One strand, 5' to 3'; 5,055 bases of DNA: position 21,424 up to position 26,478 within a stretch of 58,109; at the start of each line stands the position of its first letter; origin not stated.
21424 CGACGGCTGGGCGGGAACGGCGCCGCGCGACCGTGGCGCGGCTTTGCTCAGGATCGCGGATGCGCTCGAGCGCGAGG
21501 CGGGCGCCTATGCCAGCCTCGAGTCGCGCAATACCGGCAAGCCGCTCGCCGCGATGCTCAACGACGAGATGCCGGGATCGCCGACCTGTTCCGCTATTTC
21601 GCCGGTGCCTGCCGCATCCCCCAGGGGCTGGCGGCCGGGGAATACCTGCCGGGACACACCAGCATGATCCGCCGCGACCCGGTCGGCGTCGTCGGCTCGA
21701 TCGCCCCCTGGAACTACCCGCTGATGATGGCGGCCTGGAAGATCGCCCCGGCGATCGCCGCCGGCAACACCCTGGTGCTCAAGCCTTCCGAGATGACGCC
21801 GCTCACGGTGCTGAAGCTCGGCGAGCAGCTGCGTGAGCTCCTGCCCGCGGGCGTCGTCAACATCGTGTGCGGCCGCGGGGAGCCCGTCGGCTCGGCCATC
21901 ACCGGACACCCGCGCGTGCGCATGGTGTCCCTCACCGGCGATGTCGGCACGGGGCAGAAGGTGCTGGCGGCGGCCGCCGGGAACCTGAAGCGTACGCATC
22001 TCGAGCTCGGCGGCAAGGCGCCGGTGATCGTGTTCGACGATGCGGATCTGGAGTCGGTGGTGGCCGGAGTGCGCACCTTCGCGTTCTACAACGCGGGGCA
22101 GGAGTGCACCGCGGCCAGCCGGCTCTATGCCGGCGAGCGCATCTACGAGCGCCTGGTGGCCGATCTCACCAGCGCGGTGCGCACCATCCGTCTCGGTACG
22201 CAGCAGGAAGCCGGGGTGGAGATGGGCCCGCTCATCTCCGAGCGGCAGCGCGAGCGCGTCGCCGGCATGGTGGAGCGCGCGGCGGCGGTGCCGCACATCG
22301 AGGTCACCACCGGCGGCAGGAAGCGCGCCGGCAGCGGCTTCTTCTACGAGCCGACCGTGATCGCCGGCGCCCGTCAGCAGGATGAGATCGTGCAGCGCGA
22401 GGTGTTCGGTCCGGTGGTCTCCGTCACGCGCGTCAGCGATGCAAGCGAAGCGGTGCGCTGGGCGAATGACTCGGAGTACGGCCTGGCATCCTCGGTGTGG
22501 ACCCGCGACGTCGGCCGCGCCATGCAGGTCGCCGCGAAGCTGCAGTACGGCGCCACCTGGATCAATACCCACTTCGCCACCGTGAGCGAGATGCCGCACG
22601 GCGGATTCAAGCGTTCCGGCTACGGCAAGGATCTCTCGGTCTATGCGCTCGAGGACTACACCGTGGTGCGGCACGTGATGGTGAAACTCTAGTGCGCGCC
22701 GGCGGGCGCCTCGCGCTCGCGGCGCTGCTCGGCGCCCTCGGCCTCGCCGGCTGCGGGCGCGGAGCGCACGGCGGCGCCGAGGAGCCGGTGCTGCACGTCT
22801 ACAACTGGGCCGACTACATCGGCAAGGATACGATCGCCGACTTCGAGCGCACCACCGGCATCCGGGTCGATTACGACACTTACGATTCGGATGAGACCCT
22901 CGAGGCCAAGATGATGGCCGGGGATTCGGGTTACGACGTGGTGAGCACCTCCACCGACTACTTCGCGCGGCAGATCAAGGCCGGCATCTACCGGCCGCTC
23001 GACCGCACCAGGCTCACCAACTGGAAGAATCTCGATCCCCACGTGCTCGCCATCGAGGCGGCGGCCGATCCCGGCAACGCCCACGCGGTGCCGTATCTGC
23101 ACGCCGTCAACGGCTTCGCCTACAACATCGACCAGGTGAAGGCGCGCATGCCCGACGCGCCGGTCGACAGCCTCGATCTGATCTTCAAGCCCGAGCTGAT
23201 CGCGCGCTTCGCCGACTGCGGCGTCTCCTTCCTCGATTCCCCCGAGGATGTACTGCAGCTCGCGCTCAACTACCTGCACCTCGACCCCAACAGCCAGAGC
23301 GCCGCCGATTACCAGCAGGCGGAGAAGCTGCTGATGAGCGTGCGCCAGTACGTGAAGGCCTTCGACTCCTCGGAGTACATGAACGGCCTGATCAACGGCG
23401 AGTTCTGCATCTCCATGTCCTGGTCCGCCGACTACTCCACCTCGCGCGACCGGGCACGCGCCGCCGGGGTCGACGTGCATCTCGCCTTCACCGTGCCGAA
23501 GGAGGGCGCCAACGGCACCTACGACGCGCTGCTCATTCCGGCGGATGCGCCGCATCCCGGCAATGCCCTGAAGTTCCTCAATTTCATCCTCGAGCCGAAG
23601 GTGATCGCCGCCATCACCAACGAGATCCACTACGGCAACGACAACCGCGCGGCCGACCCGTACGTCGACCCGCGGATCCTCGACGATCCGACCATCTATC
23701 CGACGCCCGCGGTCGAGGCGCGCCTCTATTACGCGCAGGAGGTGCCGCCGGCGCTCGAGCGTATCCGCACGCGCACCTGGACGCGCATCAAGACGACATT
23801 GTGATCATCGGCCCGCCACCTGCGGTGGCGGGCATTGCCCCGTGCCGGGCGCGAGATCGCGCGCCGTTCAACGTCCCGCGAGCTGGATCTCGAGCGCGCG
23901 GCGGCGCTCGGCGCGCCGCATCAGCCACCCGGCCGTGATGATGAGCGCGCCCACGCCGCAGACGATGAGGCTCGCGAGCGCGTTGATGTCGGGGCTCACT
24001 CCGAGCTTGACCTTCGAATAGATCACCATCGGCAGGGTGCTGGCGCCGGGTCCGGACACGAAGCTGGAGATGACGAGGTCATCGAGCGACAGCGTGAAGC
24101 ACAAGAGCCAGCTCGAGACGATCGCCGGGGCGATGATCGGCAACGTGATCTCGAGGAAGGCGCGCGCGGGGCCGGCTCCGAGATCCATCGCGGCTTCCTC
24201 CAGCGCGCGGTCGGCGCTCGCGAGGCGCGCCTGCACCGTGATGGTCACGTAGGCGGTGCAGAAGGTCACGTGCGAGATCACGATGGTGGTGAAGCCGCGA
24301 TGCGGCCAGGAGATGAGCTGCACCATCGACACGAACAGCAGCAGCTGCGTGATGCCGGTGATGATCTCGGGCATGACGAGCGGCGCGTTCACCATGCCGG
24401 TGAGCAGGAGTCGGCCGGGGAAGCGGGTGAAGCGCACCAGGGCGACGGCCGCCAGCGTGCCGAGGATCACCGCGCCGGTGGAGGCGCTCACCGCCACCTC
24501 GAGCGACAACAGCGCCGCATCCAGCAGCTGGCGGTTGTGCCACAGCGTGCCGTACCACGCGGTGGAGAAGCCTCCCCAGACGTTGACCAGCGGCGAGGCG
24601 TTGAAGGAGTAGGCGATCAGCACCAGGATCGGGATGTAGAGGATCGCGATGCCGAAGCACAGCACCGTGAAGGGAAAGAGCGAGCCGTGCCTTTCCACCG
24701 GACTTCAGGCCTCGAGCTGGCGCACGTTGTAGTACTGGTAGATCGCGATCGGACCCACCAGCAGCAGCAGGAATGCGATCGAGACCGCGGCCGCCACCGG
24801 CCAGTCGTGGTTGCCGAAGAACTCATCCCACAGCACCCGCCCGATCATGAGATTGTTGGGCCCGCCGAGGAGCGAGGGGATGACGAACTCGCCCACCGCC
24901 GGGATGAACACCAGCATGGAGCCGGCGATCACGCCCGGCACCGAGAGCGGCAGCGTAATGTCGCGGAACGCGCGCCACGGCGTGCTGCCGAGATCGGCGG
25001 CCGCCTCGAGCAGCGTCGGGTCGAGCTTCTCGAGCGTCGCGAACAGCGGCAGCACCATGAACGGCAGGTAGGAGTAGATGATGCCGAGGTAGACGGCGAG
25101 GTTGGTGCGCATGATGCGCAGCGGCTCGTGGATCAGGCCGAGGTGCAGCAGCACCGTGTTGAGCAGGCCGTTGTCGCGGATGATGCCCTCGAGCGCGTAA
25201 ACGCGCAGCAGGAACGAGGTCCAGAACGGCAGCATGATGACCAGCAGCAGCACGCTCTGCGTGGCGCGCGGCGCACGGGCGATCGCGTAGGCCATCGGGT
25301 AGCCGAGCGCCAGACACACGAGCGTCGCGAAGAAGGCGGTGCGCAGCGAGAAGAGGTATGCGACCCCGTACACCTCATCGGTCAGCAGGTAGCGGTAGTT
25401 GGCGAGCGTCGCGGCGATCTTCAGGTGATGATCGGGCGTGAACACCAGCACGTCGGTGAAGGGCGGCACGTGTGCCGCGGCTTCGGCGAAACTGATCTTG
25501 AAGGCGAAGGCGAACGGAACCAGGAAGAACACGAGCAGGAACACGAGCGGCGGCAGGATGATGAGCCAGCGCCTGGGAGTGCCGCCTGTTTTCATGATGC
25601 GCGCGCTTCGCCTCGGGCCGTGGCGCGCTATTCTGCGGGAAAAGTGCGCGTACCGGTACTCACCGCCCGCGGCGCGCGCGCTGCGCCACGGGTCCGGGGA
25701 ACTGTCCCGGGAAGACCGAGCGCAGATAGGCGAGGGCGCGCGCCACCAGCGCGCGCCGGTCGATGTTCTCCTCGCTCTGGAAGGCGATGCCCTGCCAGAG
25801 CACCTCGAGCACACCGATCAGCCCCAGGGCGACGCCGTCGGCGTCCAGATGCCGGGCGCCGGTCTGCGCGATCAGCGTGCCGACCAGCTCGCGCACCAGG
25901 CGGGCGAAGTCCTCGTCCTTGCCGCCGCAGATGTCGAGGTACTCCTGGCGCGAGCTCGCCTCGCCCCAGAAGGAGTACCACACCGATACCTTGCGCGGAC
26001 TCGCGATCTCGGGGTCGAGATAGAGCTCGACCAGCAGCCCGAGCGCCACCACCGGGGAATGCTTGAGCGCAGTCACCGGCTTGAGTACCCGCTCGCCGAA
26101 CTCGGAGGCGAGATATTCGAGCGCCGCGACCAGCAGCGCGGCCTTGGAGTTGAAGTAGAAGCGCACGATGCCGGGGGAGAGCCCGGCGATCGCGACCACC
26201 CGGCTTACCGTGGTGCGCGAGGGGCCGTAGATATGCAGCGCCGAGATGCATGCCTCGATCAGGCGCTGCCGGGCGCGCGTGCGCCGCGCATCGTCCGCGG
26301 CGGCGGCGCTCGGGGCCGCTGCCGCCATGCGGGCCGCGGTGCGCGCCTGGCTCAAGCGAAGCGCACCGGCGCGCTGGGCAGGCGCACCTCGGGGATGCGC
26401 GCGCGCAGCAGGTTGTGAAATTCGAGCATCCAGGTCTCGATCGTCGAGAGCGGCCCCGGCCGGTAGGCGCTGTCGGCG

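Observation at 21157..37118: Candidate undescribed amine-catabolic system: one Pot-type ABC importer split over three operons of oxidative and demethylating enzymes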

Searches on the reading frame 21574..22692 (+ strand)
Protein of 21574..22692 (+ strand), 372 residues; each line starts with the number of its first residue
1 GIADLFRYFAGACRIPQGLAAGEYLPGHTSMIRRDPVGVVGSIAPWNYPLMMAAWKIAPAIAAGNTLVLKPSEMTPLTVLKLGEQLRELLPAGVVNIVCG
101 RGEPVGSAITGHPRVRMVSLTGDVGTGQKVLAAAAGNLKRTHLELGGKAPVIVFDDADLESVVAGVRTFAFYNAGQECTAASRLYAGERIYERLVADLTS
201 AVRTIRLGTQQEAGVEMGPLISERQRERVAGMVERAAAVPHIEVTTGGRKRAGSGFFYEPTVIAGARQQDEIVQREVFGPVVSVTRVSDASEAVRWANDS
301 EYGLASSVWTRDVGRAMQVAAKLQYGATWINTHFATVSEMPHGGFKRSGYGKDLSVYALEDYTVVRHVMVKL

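Call 10: search_protein_families(library=ncbifam, proteins=[window:21574-22692:+], max_evalue=0.00001)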
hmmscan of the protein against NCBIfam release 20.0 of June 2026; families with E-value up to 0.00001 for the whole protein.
window:21574-22692:+ (372 aa): 41 families (the best 25 are shown)
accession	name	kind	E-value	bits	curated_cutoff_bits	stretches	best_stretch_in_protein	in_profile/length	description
NF010000.0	PRK13473.1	subfamily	2.8e-196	652.8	615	1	2-371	104-473/475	aminobutyraldehyde dehydrogenase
TIGR03374.1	ABALDH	equivalog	1.4e-185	617.6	909.3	1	2-371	103-472/472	aminobutyraldehyde dehydrogenase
TIGR01804.1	BADH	equivalog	1.2e-117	393.3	668.6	1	2-365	100-466/467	betaine-aldehyde dehydrogenase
NF009725.0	PRK13252.1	equivalog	1.3e-106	357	593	1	3-372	110-481/488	betaine-aldehyde dehydrogenase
NF045735.1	PaDhStyDPseudo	equivalog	6.8e-106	354.8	850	1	30-370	140-481/483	phenylacetaldehyde dehydrogenase StyD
TIGR02299.1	HpaE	equivalog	6.4e-103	344.9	638.35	1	3-371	103-477/488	5-carboxymethyl-2-hydroxymuconate semialdehyde dehydrogenase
NF045736.1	PaDhStyDRhodo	equivalog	9.9e-99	331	800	1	4-365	108-472/479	phenylacetaldehyde dehydrogenase StyD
NF007497.0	PRK10090.1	equivalog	6.5e-96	322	500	1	3-368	109-475/480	aldehyde dehydrogenase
NF006916.0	PRK09407.1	equivalog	1e-94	318.1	521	1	30-369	150-491/526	succinic semialdehyde dehydrogenase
TIGR03216.1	OH_muco_semi_DH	equivalog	9.4e-94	314.7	693.25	1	31-372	134-481/481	2-hydroxymuconic semialdehyde dehydrogenase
TIGR01780.1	SSADH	subfamily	1.6e-89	300.9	646.35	1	25-365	106-447/448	succinate-semialdehyde dehydrogenase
NF050026.1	AcaldDHExaC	equivalog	7.4e-88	295.3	900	1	3-370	119-493/503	acetaldehyde dehydrogenase ExaC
TIGR04284.1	aldehy_Rv0768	hypoth_equivalog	9.5e-87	292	775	1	30-368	135-476/480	aldehyde dehydrogenase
NF040648.1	lactal_redase_Meth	equivalog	3.5e-85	286.8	650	1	31-370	124-462/463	lactaldehyde dehydrogenase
NF008415.0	PRK11241.1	equivalog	4.1e-83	279.7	828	1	22-370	128-480/482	NADP-dependent succinate-semialdehyde dehydrogenase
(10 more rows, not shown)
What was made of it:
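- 21269..22692 (+): PatD/ALDH9-type aminoaldehyde dehydrogenase, carrying a -1 frameshift at 21574-21576 (a GGGG run shortened to GGG). The C-terminal 372 aa score 652.8 bits against the NF010000 cut-off of 615 (call 10).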

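Call 11: search_protein_families(library=pfam, proteins=[window:21574-22692:+], max_evalue=0.00001)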
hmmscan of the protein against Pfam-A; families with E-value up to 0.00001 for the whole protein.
window:21574-22692:+ (372 aa): 1 family
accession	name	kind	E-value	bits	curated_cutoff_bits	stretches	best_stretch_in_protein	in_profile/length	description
PF00171.27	Aldedh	-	9.5e-135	450.1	23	1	2-368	93-461/461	Aldehyde dehydrogenase family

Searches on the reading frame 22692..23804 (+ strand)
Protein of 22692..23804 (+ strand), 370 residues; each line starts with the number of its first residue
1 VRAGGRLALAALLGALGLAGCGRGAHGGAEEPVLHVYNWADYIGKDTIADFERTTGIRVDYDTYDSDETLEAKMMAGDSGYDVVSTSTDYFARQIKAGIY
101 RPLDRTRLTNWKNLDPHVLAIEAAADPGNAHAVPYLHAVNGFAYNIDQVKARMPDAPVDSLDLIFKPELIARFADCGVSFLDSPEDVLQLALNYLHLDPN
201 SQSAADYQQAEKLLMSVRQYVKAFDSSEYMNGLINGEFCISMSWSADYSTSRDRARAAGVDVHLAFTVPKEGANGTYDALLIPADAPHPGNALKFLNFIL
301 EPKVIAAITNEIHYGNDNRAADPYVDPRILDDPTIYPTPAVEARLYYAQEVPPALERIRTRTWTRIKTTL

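Call 10: search_protein_families(library=ncbifam, proteins=[window:22692-23804:+], max_evalue=0.00001)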
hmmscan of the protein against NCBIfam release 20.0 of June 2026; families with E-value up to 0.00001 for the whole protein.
window:22692-23804:+ (370 aa): 4 families
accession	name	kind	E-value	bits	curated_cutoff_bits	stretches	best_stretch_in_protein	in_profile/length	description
NF007962.0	PRK10682.1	equivalog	2.9e-116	388.5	636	1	28-368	26-368/370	spermidine/putrescine ABC transporter substrate-binding protein PotF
NF007048.0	PRK09501.1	equivalog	4.2e-46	157.4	582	1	11-343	11-322/348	spermidine/putrescine ABC transporter substrate-binding protein PotD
NF041888.1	ABC_SBP_YdcS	equivalog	1e-20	73.9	725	1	30-308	30-313/379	putative ABC transporter substrate-binding protein YdcS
NF043073.1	MMSYN1_0195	equivalog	5.1e-10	38.2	1250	1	34-111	600-675/1021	spermidine/putrescine ABC transporter permease/substrate-binding protein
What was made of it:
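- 22692..23804 (+): PotF-like substrate-binding lipoprotein, translationally coupled to the ALDH. PotF model 388 bits against a cut-off of 636 (call 10).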

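Call 11: search_protein_families(library=pfam, proteins=[window:22692-23804:+], max_evalue=0.00001)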
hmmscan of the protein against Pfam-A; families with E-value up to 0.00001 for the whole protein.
window:22692-23804:+ (370 aa): 3 families
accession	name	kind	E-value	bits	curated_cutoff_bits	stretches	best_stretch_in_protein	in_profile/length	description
PF13416.11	SBP_bac_8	-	4.1e-20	73.2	27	1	48-316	3-260/279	Bacterial extracellular solute-binding protein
PF01547.30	SBP_bac_1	-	2.4e-16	61.1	26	1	48-304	14-305/307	Bacterial extracellular solute-binding protein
PF13343.11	SBP_bac_6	-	1.6e-13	51.1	24.6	1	82-316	5-219/245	Bacterial extracellular solute-binding protein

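Call 34: search_solved_structures(query=window:22692-23804:+, max_evalue=1e-20, show_alignments=3)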
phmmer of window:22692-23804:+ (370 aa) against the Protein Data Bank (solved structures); distinct sequences matched with E-value up to 1e-20: 22.
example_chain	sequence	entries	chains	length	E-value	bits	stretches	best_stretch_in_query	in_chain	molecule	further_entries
7oyx_A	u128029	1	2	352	1.1e-106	360.2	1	29-368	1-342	Putrescine-binding periplasmic protein PotF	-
1a99_A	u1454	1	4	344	2e-106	359.3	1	29-368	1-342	PUTRESCINE-BINDING PROTEIN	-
6ye0_B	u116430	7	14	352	2.1e-106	359.3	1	29-368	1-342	Putrescine-binding periplasmic protein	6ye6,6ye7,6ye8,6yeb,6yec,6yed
7oyu_A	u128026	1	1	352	6.9e-106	357.6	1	29-368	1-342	Putrescine-binding periplasmic protein PotF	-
8asz_A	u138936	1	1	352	7.9e-106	357.4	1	29-368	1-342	Putrescine-binding periplasmic protein PotF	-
7oys_A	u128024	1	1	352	2.3e-105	355.9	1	29-368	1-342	Putrescine-binding periplasmic protein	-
7oyy_A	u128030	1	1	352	3.2e-105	355.4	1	29-368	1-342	Putrescine-binding periplasmic protein PotF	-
7oyw_A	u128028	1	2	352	3.5e-105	355.3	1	29-368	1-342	Putrescine-binding periplasmic protein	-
7oyv_A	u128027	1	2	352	5.1e-105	354.7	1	29-368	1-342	Putrescine-binding periplasmic protein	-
8at0_A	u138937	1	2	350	1.1e-104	353.6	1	33-368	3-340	Putrescine-binding periplasmic protein PotF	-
7oyz_A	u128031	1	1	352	2e-104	352.8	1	29-368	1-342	Putrescine-binding periplasmic protein PotF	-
7oyt_A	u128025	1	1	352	2.2e-104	352.7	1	29-368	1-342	Putrescine-binding periplasmic protein PotF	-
3ttm_A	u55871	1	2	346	4.5e-103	348.4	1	28-368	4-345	Polyamine transport protein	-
3ttk_A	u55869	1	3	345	5.7e-103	348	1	28-367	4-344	Polyamine transport protein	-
3ttl_A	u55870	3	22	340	7.5e-100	337.7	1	33-367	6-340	Polyamine transport protein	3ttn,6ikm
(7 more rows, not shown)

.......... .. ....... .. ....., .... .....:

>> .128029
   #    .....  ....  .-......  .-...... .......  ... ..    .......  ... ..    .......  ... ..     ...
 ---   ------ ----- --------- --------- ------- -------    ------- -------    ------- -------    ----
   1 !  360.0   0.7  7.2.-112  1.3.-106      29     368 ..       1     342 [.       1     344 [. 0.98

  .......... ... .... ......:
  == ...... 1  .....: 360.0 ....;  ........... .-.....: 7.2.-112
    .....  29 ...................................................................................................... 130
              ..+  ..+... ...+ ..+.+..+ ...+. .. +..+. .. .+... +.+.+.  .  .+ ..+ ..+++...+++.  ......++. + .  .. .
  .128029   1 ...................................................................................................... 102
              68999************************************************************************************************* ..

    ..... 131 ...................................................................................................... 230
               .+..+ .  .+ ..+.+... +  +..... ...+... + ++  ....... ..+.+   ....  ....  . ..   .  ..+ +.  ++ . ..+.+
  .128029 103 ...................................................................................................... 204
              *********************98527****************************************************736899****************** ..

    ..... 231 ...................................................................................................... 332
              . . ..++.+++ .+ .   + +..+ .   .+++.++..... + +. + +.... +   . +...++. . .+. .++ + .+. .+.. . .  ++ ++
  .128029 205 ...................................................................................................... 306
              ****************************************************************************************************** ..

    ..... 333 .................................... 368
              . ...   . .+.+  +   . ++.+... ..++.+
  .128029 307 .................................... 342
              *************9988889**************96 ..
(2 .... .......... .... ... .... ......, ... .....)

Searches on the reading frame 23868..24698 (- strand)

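Call 10: search_protein_families(library=ncbifam, proteins=[window:23868-24698:-], max_evalue=0.00001)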
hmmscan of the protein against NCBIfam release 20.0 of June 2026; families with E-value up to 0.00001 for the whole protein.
window:23868-24698:- (276 aa): 21 families
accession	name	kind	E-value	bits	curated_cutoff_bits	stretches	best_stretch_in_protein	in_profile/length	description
NF007889.0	PRK10592.1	equivalog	6.6e-99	331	476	1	10-274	13-278/281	putrescine ABC transporter permease PotI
NF007047.0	PRK09500.1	equivalog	9.6e-74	248.2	326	1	17-263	15-255/257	spermidine/putrescine ABC transporter permease PotC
NF043073.1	MMSYN1_0195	equivalog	2.5e-44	151.7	1250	1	17-255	14-243/1021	spermidine/putrescine ABC transporter permease/substrate-binding protein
TIGR02141.1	modB_ABC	equivalog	3.7e-20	72.4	182.6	1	64-255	2-202/208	molybdate ABC transporter permease subunit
NF006939.0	PRK09421.1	equivalog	4.8e-20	72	262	1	57-266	7-227/230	molybdate ABC transporter permease subunit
TIGR03255.1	PhnV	equivalog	9.7e-20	71.3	358.7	1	18-265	25-267/270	2-aminoethylphosphonate ABC transport system, membrane component PhnV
NF011624.0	PRK15050.1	equivalog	3.1e-19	69.2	247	1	17-235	37-260/297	2-aminoethylphosphonate ABC transporter permease subunit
TIGR01581.1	Mo_ABC_porter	hypoth_equivalog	1.4e-18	67.2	210.3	1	55-252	16-221/225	ABC transporter permease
TIGR00969.1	3a0106s02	subfamily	1.5e-17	64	240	1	12-246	23-256/272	sulfate ABC transporter permease subunit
TIGR03226.1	PhnU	equivalog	2.4e-17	63.4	283.45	1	18-266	49-306/311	2-aminoethylphosphonate ABC transporter permease subunit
TIGR02139.1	permease_CysT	equivalog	1.7e-16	60.7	246.1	1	13-216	7-212/265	sulfate ABC transporter permease subunit CysT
TIGR03262.1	PhnU2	equivalog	5.6e-16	58.3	593.25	1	17-230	15-226/546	putative 2-aminoethylphosphonate ABC transporter permease subunit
NF008208.0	PRK10971.1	equivalog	1.6e-15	57.4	415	1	9-266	11-273/277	sulfate/thiosulfate ABC transporter permease CysT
TIGR02140.1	permease_CysW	equivalog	2.2e-14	53.6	329.1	1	11-246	8-242/261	sulfate ABC transporter permease subunit CysW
NF040839.1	tungstate_WtpB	equivalog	2e-13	50.6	340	1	52-207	36-196/251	tungstate ABC transporter permease WtpB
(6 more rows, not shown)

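Call 11: search_protein_families(library=pfam, proteins=[window:23868-24698:-], max_evalue=0.00001)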
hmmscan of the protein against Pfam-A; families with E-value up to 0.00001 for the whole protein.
window:23868-24698:- (276 aa): 1 family
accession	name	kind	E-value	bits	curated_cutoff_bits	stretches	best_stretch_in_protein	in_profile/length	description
PF00528.27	BPD_transp_1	-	1.6e-14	54.5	26.4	1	76-267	1-182/184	Binding-protein-dependent transport system inner membrane component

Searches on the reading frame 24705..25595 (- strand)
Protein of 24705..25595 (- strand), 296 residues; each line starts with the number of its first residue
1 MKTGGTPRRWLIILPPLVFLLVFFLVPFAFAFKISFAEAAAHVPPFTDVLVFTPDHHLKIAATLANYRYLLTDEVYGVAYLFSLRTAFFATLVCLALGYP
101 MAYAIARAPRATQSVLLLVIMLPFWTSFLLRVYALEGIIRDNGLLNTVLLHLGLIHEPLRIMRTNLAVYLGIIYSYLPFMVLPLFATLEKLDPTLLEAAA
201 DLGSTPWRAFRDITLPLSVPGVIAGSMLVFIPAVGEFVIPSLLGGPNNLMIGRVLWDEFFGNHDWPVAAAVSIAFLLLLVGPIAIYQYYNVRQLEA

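Call 10: search_protein_families(library=ncbifam, proteins=[window:24705-25595:-], max_evalue=0.00001)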
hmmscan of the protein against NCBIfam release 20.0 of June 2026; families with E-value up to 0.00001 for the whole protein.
window:24705-25595:- (296 aa): 23 families
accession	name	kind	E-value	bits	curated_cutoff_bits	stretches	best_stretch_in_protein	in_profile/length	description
NF007963.0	PRK10683.1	equivalog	1.1e-106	356.8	489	1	9-293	29-312/317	putrescine ABC transporter permease PotH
NF007044.0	PRK09497.1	equivalog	1.8e-68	231.1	348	1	53-293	39-276/285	spermidine/putrescine ABC transporter permease PotB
NF043074.1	MMSYN1_0196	equivalog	1.2e-33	116.7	350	1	53-283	40-256/277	spermidine/putrescine ABC transporter permease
NF011624.0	PRK15050.1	equivalog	9.9e-26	90.5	247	1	9-293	24-289/297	2-aminoethylphosphonate ABC transporter permease subunit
TIGR03226.1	PhnU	equivalog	4.2e-22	79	283.45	1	62-290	75-304/311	2-aminoethylphosphonate ABC transporter permease subunit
TIGR01581.1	Mo_ABC_porter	hypoth_equivalog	1.3e-20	73.9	210.3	1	63-280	6-218/225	ABC transporter permease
TIGR03262.1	PhnU2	equivalog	1.1e-19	70.6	593.25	1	64-288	40-255/546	putative 2-aminoethylphosphonate ABC transporter permease subunit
TIGR02141.1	modB_ABC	equivalog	1.2e-19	70.7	182.6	1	82-245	2-160/208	molybdate ABC transporter permease subunit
NF006939.0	PRK09421.1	equivalog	6.7e-19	68.2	262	1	79-237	11-165/230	molybdate ABC transporter permease subunit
TIGR00969.1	3a0106s02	subfamily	1.3e-18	67.5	240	1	63-245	46-223/272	sulfate ABC transporter permease subunit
TIGR02139.1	permease_CysT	equivalog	9e-18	64.8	246.1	1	62-280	34-247/265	sulfate ABC transporter permease subunit CysT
NF008208.0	PRK10971.1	equivalog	6.2e-15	55.4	415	1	63-272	43-249/277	sulfate/thiosulfate ABC transporter permease CysT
NF040839.1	tungstate_WtpB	equivalog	1.6e-13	50.9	340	1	71-238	37-198/251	tungstate ABC transporter permease WtpB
NF007047.0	PRK09500.1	equivalog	2.5e-13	50.2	326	1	160-247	123-210/257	spermidine/putrescine ABC transporter permease PotC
NF006954.0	PRK09433.1-5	equivalog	2.3e-09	36.5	821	1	58-277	26-244/530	thiamine/thiamine pyrophosphate ABC transporter permease ThiP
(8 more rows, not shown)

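Call 11: search_protein_families(library=pfam, proteins=[window:24705-25595:-], max_evalue=0.00001)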
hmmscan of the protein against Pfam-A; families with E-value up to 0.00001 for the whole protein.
window:24705-25595:- (296 aa): 1 family
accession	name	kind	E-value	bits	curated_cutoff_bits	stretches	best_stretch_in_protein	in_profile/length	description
PF00528.27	BPD_transp_1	-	3.6e-15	56.6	26.4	1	103-283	6-173/184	Binding-protein-dependent transport system inner membrane component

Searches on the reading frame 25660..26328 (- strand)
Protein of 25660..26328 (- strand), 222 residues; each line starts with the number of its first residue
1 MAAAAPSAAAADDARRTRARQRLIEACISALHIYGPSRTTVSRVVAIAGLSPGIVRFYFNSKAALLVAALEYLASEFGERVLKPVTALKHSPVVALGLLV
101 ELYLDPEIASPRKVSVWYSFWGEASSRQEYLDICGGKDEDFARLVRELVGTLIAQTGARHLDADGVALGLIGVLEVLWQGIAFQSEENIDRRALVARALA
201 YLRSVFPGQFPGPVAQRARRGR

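Call 10: search_protein_families(library=ncbifam, proteins=[window:25660-26328:-], max_evalue=0.00001)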
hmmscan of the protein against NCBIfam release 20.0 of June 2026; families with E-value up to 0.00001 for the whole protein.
window:25660-26328:- (222 aa): 2 families
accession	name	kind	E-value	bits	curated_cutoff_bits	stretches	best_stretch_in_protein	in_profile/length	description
TIGR03384.1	betaine_BetI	equivalog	2.6e-19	69.6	201.3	1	20-182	10-166/189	choline-binding transcriptional repressor BetI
NF001978.0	PRK00767.1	equivalog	9.1e-18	64.8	118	1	20-189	11-175/197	transcriptional regulator BetI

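Call 11: search_protein_families(library=pfam, proteins=[window:25660-26328:-], max_evalue=0.00001)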
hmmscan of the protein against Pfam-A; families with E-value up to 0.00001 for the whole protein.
window:25660-26328:- (222 aa): 2 families
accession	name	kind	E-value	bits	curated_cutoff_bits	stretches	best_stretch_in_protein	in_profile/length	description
PF13977.11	TetR_C_6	-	1.2e-10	42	27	1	98-206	7-114/115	BetI-type transcriptional repressor, C-terminal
PF00440.29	TetR_N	-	4.8e-06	26.7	24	1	34-69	12-47/47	Bacterial regulatory proteins, tetR family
